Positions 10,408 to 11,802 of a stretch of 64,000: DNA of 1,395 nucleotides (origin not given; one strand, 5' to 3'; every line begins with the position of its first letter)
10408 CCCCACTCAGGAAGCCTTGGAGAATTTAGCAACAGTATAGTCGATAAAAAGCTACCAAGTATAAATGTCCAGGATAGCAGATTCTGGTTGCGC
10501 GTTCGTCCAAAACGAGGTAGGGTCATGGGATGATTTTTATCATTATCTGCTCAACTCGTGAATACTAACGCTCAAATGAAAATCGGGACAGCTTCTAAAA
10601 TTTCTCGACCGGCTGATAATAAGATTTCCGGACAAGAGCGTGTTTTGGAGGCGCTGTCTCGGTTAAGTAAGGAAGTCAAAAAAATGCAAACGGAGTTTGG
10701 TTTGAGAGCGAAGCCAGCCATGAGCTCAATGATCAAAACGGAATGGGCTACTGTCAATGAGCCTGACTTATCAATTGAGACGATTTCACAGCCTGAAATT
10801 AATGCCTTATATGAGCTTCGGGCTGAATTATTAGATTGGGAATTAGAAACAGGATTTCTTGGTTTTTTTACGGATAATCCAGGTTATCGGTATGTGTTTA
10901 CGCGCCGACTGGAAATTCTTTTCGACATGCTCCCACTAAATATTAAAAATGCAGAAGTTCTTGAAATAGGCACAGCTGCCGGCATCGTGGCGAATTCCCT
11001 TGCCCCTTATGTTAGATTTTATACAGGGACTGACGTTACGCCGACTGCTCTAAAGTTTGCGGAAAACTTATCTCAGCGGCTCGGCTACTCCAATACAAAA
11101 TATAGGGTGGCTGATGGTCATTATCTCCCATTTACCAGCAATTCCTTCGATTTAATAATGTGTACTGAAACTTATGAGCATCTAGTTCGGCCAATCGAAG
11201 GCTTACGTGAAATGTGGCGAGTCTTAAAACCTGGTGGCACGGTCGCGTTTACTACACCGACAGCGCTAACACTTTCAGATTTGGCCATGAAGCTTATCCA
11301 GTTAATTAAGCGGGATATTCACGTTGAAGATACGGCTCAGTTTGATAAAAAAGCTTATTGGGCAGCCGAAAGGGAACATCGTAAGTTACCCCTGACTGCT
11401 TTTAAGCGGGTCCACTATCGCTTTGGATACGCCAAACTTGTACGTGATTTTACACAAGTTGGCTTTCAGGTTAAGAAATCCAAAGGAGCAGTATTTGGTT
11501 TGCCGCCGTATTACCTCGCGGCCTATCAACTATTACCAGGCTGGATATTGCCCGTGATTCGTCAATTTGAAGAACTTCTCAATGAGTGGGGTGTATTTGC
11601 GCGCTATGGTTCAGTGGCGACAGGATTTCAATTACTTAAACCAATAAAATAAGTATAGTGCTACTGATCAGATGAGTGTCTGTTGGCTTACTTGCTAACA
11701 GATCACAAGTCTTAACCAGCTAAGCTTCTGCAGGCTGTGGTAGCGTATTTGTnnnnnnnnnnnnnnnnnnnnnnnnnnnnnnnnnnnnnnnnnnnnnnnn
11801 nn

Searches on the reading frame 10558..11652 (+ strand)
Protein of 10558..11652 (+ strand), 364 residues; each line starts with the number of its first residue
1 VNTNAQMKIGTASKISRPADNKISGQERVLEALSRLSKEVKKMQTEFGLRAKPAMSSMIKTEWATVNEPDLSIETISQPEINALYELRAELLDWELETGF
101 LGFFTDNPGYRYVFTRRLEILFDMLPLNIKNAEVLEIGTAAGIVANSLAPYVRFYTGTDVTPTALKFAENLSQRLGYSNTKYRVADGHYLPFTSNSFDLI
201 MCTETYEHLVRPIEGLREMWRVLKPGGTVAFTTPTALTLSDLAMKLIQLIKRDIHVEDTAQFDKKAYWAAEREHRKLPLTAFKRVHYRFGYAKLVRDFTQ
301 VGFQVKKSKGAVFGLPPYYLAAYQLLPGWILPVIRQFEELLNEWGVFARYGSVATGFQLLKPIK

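Call 7: search_protein_families(library=pfam, proteins=[window:10558-11652:+], max_evalue=0.0001)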
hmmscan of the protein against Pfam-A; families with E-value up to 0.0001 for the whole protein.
window:10558-11652:+ (364 aa): 7 families
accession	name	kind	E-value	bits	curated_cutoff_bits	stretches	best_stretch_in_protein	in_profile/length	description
PF08241.18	Methyltransf_11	-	1e-20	74.6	21.2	1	135-231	1-95/95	Methyltransferase domain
PF13847.12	Methyltransf_31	-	1.3e-18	67.6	27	1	130-243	3-119/145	Methyltransferase domain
PF13649.12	Methyltransf_25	-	8.6e-17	62.1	27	1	134-227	1-97/97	Methyltransferase domain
PF13489.12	Methyltransf_23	-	1.7e-14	54.3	27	1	123-290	15-158/164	Methyltransferase domain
PF08242.18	Methyltransf_12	-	3.4e-13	50.6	30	1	135-228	1-97/98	Methyltransferase domain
PF01209.24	Ubie_methyltran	-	1.9e-08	34.4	20.1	1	156-231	76-151/233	ubiE/COQ5 methyltransferase family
PF05401.17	NodS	-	7.7e-08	32.8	24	1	116-234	29-147/201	Nodulation protein S (NodS)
